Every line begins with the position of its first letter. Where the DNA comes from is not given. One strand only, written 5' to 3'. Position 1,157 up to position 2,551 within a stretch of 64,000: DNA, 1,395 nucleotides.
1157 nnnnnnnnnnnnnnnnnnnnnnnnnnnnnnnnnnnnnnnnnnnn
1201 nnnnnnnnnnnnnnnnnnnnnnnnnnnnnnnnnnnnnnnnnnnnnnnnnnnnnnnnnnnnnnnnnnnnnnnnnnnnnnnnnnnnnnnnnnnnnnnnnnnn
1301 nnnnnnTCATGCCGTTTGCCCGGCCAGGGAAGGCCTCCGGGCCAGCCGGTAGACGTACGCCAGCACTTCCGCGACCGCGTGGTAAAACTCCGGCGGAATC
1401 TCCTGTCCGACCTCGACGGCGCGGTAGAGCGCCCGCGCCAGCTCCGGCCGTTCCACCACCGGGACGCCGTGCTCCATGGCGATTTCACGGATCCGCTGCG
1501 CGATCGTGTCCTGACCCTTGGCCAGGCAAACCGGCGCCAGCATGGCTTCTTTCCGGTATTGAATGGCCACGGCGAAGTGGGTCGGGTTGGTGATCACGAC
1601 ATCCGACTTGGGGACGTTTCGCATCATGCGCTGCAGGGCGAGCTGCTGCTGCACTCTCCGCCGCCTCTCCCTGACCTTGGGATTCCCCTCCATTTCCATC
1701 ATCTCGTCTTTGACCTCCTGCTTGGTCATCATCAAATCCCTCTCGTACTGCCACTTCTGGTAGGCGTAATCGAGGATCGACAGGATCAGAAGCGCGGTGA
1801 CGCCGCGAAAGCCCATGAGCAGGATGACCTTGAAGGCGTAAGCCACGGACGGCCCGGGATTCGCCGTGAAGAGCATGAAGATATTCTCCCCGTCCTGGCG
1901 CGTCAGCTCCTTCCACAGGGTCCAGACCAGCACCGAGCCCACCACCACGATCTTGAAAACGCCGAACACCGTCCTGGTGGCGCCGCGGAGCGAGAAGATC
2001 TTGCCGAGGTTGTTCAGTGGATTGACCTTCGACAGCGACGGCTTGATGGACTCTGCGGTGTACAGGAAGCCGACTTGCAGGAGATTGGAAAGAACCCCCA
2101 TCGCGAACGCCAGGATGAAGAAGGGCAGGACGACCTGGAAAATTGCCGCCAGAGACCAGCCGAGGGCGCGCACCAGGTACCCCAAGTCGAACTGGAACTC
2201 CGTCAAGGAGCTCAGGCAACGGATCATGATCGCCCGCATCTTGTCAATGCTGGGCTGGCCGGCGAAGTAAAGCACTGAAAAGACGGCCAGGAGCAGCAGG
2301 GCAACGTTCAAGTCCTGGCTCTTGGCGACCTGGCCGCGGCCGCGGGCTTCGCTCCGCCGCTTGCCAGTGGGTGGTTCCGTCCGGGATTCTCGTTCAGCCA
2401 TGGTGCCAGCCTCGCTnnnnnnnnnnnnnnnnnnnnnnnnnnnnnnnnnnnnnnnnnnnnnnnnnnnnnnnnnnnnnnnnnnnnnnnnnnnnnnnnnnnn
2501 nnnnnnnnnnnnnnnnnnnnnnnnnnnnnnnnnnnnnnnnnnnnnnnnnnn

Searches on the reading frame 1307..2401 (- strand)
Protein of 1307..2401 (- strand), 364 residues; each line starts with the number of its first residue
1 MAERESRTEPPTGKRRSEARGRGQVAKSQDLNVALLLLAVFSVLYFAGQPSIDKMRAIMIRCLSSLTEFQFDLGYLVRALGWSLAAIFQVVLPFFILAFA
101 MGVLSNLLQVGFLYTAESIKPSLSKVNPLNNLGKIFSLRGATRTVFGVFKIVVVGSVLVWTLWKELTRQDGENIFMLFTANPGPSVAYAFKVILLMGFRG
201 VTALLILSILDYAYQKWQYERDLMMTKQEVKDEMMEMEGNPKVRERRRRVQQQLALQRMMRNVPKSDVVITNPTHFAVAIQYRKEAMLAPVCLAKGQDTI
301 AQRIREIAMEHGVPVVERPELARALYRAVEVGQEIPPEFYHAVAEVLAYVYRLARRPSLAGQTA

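Call 39: search_protein_families(library=pfam, proteins=[window:1307-2401:-], max_evalue=0.0001)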
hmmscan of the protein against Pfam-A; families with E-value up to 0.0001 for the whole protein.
window:1307-2401:- (364 aa): 1 family
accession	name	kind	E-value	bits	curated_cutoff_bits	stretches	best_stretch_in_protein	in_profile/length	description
PF01312.24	Bac_export_2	-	1.1e-121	406.6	24.4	1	6-350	2-335/335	FlhB HrpN YscU SpaS Family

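Call 53: find_homologous_proteins(query=window:1307-2401:-, max_evalue=1e-30)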
Query window:1307-2401:- (364 aa): 7903 proteins with E <= 1e-30 among 8000 candidates; the best 120 are listed.
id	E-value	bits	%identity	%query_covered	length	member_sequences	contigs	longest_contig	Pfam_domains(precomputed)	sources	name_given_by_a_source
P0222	1.9e-234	795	100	100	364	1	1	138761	PF01312.25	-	-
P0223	5.0e-143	494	63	97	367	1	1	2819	PF01312.25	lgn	-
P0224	2.7e-131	456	57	97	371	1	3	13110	PF01312.25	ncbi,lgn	-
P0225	2.5e-127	443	57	98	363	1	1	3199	PF01312.25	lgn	-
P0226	2.4e-126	439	55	98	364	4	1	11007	PF01312.25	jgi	jgi:flagellar biosynthetic protein FlhB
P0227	5.8e-126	438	55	98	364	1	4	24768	PF01312.25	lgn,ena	-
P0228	3.3e-118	413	56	97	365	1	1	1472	PF01312.25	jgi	jgi:flagellar biosynthetic protein FlhB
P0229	1.5e-114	401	54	96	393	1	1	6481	PF01312.25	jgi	jgi:flagellar biosynthetic protein FlhB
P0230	3.0e-113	396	53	98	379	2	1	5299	PF01312.25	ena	-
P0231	4.3e-113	396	52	99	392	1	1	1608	PF01312.25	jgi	jgi:flagellar biosynthesis protein FlhB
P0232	1.0e-109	385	49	99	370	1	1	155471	PF01312.25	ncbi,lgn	-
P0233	1.0e-108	381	51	96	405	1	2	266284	PF01312.25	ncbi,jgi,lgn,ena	-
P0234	8.4e-108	379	49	99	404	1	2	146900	PF01312.25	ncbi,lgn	-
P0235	1.4e-104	368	51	97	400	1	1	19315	PF01312.25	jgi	jgi:flagellar biosynthetic protein FlhB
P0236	1.1e-102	362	51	96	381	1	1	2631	PF01312.25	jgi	jgi:flagellar biosynthetic protein FlhB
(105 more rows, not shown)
